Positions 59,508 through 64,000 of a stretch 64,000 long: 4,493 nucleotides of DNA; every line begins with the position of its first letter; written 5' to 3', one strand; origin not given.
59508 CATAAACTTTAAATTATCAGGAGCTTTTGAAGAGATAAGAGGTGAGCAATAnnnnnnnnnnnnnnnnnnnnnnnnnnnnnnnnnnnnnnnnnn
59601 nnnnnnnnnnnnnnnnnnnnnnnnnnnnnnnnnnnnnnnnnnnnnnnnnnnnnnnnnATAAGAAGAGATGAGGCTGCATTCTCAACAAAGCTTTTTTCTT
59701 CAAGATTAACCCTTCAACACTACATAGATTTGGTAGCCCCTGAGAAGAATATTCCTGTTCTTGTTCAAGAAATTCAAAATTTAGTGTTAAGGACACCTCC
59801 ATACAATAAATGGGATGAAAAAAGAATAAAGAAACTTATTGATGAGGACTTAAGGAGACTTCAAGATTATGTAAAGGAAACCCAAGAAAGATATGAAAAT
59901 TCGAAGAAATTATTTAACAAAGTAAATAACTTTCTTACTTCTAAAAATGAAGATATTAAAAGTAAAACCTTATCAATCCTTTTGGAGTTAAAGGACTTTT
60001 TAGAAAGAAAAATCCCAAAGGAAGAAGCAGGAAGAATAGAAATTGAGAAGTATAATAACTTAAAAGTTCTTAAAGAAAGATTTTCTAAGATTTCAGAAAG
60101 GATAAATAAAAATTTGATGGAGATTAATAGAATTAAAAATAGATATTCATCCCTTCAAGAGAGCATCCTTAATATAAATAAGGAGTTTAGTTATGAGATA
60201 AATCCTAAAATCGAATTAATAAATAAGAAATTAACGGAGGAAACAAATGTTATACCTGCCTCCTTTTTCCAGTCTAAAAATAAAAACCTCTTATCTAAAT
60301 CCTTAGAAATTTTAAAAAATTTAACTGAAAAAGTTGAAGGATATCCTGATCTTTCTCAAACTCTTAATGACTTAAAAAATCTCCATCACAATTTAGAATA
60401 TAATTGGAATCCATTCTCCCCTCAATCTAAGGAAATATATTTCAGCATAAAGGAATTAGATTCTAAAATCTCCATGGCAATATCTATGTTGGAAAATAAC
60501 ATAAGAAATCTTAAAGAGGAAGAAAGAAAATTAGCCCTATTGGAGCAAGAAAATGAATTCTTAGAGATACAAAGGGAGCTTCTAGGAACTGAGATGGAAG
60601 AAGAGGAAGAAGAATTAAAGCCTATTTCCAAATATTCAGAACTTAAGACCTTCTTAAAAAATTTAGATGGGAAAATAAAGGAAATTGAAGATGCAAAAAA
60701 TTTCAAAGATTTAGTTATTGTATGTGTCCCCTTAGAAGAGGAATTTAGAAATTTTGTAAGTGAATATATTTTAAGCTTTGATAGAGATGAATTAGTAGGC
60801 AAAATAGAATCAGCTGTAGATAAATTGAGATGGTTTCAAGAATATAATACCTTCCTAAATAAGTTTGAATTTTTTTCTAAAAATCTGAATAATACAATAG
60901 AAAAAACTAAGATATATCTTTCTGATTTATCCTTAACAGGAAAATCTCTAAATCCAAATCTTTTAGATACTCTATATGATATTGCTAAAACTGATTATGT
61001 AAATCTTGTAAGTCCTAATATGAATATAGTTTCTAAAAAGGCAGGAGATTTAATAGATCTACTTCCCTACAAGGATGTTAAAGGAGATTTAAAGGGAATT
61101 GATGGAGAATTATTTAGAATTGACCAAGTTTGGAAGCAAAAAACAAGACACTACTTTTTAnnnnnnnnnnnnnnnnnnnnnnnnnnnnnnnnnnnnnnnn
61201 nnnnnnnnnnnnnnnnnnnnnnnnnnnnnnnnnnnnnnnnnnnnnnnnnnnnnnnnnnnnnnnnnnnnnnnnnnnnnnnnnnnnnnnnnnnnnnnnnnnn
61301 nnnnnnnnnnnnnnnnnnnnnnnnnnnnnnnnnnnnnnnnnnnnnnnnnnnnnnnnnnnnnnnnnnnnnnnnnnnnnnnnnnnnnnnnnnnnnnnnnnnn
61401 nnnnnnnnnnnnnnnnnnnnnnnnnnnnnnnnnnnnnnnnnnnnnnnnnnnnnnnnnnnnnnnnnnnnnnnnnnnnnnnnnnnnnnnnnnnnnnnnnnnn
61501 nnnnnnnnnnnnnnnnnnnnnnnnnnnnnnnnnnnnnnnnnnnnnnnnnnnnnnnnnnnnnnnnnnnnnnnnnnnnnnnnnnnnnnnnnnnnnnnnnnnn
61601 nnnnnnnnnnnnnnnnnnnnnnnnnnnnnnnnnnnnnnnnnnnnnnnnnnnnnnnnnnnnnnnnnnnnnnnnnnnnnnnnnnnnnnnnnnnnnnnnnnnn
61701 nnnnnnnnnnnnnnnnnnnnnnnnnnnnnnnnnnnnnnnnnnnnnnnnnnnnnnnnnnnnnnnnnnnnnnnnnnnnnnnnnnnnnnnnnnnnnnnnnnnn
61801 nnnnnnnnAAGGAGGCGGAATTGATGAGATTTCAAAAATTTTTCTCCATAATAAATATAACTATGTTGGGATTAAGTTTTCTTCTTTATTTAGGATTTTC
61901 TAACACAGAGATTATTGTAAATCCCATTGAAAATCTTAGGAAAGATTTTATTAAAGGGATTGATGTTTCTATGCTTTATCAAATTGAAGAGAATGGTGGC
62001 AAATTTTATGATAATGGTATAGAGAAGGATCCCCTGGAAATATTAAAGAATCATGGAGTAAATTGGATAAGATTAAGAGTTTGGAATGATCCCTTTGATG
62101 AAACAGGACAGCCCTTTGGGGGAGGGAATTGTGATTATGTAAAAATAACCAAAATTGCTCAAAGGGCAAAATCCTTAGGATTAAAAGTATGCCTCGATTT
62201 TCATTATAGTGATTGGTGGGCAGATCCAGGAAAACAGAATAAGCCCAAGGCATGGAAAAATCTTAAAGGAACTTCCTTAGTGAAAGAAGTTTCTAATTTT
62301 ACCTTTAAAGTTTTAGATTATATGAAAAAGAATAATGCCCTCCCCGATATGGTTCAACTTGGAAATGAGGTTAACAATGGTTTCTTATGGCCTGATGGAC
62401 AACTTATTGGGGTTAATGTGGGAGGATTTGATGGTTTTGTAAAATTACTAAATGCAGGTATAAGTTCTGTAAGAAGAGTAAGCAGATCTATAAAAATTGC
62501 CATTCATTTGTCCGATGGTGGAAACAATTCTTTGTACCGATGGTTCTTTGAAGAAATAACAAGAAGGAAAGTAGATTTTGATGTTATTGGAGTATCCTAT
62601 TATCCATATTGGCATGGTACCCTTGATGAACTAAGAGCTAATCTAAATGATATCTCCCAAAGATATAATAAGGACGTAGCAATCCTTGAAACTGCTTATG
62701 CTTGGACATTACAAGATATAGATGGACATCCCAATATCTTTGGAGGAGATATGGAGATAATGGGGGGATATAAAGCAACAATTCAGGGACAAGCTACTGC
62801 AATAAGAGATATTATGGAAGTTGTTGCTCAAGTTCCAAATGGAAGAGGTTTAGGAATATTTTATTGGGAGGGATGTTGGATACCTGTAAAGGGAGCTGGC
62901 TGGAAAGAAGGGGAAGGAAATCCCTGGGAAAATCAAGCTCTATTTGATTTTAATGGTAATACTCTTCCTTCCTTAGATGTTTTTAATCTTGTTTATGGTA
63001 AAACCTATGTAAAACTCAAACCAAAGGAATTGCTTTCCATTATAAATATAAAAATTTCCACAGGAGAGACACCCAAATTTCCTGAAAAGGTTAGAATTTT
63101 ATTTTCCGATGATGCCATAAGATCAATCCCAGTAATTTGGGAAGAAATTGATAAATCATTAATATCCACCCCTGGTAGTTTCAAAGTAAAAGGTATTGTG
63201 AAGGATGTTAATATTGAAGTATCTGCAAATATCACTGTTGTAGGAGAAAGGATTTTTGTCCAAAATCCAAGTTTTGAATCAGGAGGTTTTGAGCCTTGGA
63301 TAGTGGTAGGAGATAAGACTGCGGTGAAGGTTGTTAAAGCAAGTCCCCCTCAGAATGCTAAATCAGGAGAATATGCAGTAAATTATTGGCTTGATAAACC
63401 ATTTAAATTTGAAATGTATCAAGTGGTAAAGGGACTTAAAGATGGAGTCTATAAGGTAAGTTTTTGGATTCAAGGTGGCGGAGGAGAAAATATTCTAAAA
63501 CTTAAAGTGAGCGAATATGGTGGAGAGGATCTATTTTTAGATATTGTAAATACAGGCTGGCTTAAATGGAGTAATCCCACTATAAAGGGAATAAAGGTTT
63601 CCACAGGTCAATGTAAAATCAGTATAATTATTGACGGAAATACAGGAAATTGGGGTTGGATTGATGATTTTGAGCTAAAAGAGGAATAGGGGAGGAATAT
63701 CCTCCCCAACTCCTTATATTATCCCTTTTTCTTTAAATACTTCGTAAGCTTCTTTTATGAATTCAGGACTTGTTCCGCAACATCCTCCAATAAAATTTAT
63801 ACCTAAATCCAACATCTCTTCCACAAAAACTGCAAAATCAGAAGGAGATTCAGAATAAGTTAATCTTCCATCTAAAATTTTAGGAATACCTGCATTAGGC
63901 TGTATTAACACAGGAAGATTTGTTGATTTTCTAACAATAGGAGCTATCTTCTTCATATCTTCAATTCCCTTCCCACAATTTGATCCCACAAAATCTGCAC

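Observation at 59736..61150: MalG-type permease carries a roughly 470-residue coiled-coil-like insertion in its first external loop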

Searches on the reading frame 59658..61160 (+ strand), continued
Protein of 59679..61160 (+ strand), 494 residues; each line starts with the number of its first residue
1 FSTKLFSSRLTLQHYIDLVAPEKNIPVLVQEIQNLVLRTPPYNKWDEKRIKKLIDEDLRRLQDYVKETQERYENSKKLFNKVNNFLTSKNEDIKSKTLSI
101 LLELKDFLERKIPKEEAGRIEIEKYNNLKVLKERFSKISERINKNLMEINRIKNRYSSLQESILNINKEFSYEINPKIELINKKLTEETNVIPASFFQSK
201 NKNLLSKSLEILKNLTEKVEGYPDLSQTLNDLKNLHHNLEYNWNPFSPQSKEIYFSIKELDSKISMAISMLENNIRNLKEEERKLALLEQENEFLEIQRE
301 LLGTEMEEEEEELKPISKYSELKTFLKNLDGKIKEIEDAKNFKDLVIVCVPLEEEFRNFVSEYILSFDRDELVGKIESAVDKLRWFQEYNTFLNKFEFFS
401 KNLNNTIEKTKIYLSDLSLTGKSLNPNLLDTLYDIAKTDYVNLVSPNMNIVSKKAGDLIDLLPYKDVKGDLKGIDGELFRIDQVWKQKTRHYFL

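Call 68: search_protein_families(library=pfam, proteins=[L059:366-1448:-, L059:1458-2372:-, L059:2354-3430:-, L059:3435-4673:-, L059:4825-5775:-, L059:5779-6279:-, L059:6257-6850:-, L059:7005-9452:+, L059:9449-10558:+, L059:10555-11859:+], max_evalue=0.00001)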
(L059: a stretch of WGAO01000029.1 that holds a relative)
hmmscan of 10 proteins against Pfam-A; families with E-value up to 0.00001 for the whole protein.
L059:366-1448:- (360 aa): 2 families
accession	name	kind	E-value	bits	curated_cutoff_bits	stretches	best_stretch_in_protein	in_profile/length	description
PF00871.23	Acetate_kinase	-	1e-23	84.1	22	1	149-316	173-343/392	Acetokinase family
PF01869.26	BcrAD_BadFG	-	6.3e-09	36.2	31.5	0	261-321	186-249/271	BadF/BadG/BcrA/BcrD ATPase family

L059:1458-2372:- (304 aa): 1 family
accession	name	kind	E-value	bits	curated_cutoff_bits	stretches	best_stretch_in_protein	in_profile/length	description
PF01515.24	PTA_PTB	-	6e-49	167.6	24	2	82-301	101-319/319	Phosphate acetyl/butaryl transferase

L059:2354-3430:- (358 aa): 3 families
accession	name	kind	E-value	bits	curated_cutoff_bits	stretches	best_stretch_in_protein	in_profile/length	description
PF00871.23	Acetate_kinase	-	4.6e-21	75.4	22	1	157-312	182-340/392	Acetokinase family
PF01869.26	BcrAD_BadFG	-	9.8e-09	35.6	31.5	0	259-324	185-250/271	BadF/BadG/BcrA/BcrD ATPase family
PF00480.26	ROK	-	6.8e-07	29.5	22.9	1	254-324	196-264/294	ROK family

L059:3435-4673:- (412 aa): 2 families
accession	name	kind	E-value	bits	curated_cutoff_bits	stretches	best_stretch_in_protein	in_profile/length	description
PF00155.27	Aminotran_1_2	-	2.3e-40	139.4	19.7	1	52-399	19-361/361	Aminotransferase class I and II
PF12897.13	Asp_aminotransf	-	2.2e-15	56.9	27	1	126-410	128-416/421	Aspartate amino-transferase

L059:4825-5775:- (316 aa): 8 families
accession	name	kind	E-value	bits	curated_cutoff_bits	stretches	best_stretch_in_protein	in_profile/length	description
PF01370.27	Epimerase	-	1.5e-60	205.1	20.9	1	4-241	1-240/240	NAD dependent epimerase/dehydratase family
PF16363.11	GDP_Man_Dehyd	-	7.3e-58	197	27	1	5-304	1-332/332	GDP-mannose 4,6 dehydratase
PF02719.21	Polysacc_synt_2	-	2.8e-24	86.2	20.2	1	4-263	1-251/293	Polysaccharide biosynthesis protein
PF01073.25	3Beta_HSD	-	1.3e-22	80.6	22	1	5-230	1-229/280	3-beta hydroxysteroid dehydrogenase/isomerase family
PF04321.23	RmlD_sub_bind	-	4.4e-17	62.5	27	1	3-206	2-175/287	RmlD substrate binding domain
PF07993.18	NAD_binding_4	-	1.4e-08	34.6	20.1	0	69-184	86-211/258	Male sterility protein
PF13460.12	NAD_binding_10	-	3.7e-06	27.4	27.2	1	8-178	1-147/184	NAD(P)H-binding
PF00106.31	adh_short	-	4.3e-06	26.8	26.6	0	3-67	2-68/195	short chain dehydrogenase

L059:5779-6279:- (166 aa): 1 family
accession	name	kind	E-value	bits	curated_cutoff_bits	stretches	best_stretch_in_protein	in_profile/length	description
PF01325.25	Fe_dep_repress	-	1.4e-11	44.8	26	1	24-79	5-58/60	Iron dependent repressor, N-terminal DNA binding domain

L059:6257-6850:- (197 aa): 1 family
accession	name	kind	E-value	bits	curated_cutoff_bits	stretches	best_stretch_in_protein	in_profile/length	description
PF03167.25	UDG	-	9.1e-42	142.9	24.3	1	33-184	1-140/141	Uracil DNA glycosylase superfamily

L059:7005-9452:+ (815 aa): 1 family
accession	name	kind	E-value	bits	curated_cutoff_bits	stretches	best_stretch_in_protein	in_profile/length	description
PF00528.27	BPD_transp_1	-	1.3e-14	54.8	26.4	1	622-806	6-180/184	Binding-protein-dependent transport system inner membrane component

L059:9449-10558:+ (369 aa): 3 families
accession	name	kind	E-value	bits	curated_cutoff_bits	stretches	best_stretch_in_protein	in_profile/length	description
PF01663.27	Phosphodiest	-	4e-21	76.4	23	1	57-354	21-341/342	Type I phosphodiesterase / nucleotide pyrophosphatase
PF08665.17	PglZ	-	1.3e-06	28.9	25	0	198-253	115-174/179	PglZ domain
PF01676.23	Metalloenzyme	-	4.4e-06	26.8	24.3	0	191-251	141-202/252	Metalloenzyme superfamily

L059:10555-11859:+ (434 aa): 4 families
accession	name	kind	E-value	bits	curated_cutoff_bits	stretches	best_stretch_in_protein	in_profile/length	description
PF02562.22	PhoH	-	4.5e-48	163.9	27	1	233-421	2-189/205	PhoH-like protein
PF13638.12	PIN_4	-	1.6e-31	109.7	21.9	1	8-146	1-131/132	PIN domain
PF13604.12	AAA_30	-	1.2e-09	38.7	27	0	325-388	72-128/191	AAA domain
PF13245.12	AAA_19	-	3.4e-06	27.7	25.1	0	346-388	87-129/134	AAA domain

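Call 74: fold_search(model_id=the predicted structure, library=viral)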
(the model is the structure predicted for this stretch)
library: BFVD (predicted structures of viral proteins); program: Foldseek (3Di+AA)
matches with E <= 10: 367; with E <= 0.001: 1
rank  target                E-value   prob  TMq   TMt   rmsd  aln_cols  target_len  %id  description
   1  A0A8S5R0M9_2          5.3e-04  0.84  0.12  0.09  35.3       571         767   13  Chromosome segregation ATPase [Siphoviridae sp. ctyvQ1]
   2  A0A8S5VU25            1.1e-03  1.00  0.22  0.14  34.0       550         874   16  STRUCTURAL MAINTENANCE OF CHROMOSOMES PROTEIN [Ackermannviridae sp.]
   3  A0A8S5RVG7            1.2e-03  0.69  0.12  0.09  57.5       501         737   16  STRUCTURAL MAINTENANCE OF CHROMOSOMES PROTEIN [Siphoviridae sp. ctHip2]
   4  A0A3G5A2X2            1.5e-03  0.63  0.13  0.06  50.5       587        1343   14  DNA repair exonuclease [Harvfovirus sp.]
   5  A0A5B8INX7            1.9e-03  0.44  0.10  0.08  37.8       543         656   16  Uncharacterized protein [Mimiviridae sp. ChoanoV1]
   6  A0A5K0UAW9            2.6e-03  0.72  0.15  0.07  47.6       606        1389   14  DNA repair exonuclease [Yasminevirus sp. GU-2018]
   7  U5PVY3                3.1e-03  0.72  0.14  0.12  71.5       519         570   13  Structural protein [Acinetobacter phage Presley]
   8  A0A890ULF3            4.0e-03  0.99  0.19  0.25  23.7       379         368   15  (no name in the UniProt tables at hand)
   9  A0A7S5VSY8            4.4e-03  0.69  0.14  0.10  34.7       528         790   16  (no name in the UniProt tables at hand)
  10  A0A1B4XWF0            7.4e-03  0.51  0.13  0.06  45.0       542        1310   17  DNA repair [Tenacibaculum phage pT24]
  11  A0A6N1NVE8            8.4e-03  0.30  0.10  0.05  32.0       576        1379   14  Putative DNA repair protein [Tupanvirus deep ocean]
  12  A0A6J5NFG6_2          9.1e-03  0.54  0.14  0.06  38.7       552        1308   14  Phage tail tape measure protein [uncultured Caudovirales phage]
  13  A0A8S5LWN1            1.1e-02  0.66  0.14  0.11  21.0       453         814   12  Minor tail protein [Siphoviridae sp. ctRiO19]
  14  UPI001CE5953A         1.3e-02  0.33  0.11  0.08  38.4       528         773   13  (no name look-up for this kind of identifier)
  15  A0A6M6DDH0            1.7e-02  0.60  0.14  0.08  52.4       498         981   13  (no name in the UniProt tables at hand)
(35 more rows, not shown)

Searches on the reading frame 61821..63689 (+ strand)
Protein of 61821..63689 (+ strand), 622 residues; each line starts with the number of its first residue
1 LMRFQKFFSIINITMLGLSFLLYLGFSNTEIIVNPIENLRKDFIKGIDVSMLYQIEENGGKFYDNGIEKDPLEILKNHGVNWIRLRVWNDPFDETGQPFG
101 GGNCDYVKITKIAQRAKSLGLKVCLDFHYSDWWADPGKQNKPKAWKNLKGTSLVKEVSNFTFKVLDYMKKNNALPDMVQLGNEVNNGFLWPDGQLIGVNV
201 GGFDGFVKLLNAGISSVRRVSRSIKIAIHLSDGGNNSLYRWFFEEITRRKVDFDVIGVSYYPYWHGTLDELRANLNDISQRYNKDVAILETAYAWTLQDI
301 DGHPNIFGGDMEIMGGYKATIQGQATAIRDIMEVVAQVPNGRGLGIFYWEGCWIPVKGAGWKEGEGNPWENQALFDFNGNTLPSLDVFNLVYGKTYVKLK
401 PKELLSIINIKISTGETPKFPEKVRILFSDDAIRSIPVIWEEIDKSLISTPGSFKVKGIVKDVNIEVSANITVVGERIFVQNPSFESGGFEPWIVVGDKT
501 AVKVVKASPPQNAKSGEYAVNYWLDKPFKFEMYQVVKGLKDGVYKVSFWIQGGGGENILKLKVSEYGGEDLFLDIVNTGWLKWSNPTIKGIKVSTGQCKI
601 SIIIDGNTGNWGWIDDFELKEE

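Call 3: search_protein_families(library=pfam, proteins=[window:61821-63689:+], max_evalue=0.01)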
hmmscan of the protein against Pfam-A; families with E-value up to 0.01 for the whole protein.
window:61821-63689:+ (622 aa): 3 families
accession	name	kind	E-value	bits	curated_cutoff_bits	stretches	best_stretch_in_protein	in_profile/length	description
PF07745.19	Glyco_hydro_53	-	8.3e-133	443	24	1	44-388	1-340/340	Glycosyl hydrolase family 53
PF07532.17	Big_4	-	1.4e-12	47.4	22.1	1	408-462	4-58/59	Bacterial Ig-like domain (group 4)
PF02018.23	CBM_4_9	-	0.0022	18.8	25.9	1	480-564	4-86/136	Carbohydrate binding domain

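Call 4: search_protein_families(library=ncbifam, proteins=[window:61821-63689:+], max_evalue=0.01)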
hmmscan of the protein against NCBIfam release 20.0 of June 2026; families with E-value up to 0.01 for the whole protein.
window:61821-63689:+ (622 aa): 1 family
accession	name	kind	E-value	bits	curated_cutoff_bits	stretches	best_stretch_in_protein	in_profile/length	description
NF042992.1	alph1,4rhamsidase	equivalog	0.00012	21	850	1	202-295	193-281/471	alpha-1,4-L-rhamnosidase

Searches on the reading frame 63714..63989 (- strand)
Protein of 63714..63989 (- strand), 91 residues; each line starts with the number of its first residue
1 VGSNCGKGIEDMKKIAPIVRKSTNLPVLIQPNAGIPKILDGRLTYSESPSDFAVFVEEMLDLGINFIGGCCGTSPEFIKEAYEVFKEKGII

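Call 61: search_protein_families(library=pfam, proteins=[window:63714-63989:-], max_evalue=0.00001)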
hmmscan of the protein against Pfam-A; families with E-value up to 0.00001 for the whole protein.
window:63714-63989:- (91 aa): 1 family
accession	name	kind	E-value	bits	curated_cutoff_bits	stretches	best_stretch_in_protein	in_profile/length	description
PF02574.22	S-methyl_trans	-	3.7e-17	63.5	22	1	1-83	201-281/283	Homocysteine S-methyltransferase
